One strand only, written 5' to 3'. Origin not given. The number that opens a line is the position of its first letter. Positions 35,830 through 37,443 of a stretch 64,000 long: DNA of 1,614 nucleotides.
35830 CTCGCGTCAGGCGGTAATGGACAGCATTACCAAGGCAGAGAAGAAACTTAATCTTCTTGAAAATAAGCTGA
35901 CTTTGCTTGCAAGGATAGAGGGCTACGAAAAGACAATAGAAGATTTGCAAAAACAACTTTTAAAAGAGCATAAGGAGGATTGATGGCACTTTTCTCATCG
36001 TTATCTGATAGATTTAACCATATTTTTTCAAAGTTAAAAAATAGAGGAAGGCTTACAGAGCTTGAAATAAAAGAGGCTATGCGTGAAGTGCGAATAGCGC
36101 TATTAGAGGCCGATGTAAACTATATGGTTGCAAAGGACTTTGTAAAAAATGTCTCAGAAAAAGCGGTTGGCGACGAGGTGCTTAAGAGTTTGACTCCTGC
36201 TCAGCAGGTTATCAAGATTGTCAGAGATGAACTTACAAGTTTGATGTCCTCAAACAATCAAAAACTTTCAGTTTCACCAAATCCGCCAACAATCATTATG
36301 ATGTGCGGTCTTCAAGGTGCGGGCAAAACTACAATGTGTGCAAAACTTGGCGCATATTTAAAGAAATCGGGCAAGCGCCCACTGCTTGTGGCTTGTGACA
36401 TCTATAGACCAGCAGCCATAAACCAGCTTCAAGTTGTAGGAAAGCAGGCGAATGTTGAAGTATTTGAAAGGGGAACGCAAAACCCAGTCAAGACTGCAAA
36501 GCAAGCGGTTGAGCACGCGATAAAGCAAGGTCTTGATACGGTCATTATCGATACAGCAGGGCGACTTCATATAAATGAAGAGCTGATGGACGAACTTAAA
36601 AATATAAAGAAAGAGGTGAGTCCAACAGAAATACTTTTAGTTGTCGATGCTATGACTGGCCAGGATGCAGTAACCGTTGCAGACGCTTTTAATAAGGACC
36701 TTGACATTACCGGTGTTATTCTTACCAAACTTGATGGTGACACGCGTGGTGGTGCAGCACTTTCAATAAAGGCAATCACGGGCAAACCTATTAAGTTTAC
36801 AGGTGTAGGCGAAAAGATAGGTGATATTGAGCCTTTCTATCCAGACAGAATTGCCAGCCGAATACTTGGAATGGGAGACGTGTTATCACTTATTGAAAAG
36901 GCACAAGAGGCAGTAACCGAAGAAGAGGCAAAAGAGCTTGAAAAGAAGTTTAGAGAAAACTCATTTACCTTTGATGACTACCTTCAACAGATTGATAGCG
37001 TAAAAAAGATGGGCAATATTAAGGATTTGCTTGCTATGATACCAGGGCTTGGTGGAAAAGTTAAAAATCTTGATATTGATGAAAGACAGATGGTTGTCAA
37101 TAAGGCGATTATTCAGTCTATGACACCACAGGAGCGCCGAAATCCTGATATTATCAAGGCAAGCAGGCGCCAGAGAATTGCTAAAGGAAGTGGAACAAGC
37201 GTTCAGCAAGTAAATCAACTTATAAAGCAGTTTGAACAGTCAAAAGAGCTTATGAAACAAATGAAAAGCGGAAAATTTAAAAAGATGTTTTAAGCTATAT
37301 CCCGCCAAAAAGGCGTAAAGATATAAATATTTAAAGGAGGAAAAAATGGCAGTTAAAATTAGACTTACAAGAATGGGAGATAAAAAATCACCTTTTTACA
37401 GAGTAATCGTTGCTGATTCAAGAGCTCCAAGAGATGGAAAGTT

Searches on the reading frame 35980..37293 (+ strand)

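Call 80: search_protein_families(library=ncbifam, proteins=[window:35980-37293:+], max_evalue=0.001)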
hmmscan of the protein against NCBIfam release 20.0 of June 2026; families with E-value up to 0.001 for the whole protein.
window:35980-37293:+ (437 aa): 17 families
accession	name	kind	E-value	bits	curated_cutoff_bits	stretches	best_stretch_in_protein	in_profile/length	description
TIGR00959.1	ffh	equivalog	2.9e-188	626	473.2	1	5-427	1-428/428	signal recognition particle protein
TIGR01425.1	SRP54_euk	equivalog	1.9e-89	300.5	576.25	1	6-420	3-424/428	signal recognition particle protein SRP54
TIGR00064.1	ftsY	equivalog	7e-72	242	260.7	1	31-295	4-278/279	signal recognition particle-docking protein FtsY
NF009367.0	PRK12724.1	equivalog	1.5e-15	57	718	1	104-280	224-398/433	flagellar biosynthesis regulator FlhF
NF009368.0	PRK12726.1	equivalog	3e-15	56.2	832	1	104-282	207-383/407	flagellar biosynthesis regulator FlhF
TIGR03499.1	FlhF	equivalog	3.1e-15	56.9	174.15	1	15-194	127-286/286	flagellar biosynthesis GTPase FlhF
NF005230.0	PRK06731.1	equivalog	5.9e-14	52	553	1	75-277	62-258/281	flagellar biosynthesis regulator FlhF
NF011312.0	PRK14723.1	equivalog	6.6e-11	41.4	951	1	106-280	188-362/768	flagellar biosynthesis regulator FlhF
NF011310.0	PRK14721.1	equivalog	9.2e-09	35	725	1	105-263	193-348/423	flagellar biosynthesis regulator FlhF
NF041546.1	ParA_partition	equivalog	6.9e-06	25.8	180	1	113-197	10-89/203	ParA family partition ATPase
NF011311.0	PRK14722.1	equivalog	1.3e-05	24.4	777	1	106-281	140-321/374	flagellar biosynthesis regulator FlhF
NF008568.0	PRK11519.1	equivalog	9.6e-05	20.7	1068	1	64-159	493-583/720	tyrosine-protein kinase Wzc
NF002059.0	PRK00889.1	subfamily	0.00022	21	244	0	104-144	6-46/177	adenylyl-sulfate kinase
TIGR01969.1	minD_arch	subfamily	0.00022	20.5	201.75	1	104-232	2-124/251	cell division ATPase MinD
NF010423.0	PRK13849.1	equivalog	0.00026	20.4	313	0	106-195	4-94/231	conjugal transfer ATPase VirC1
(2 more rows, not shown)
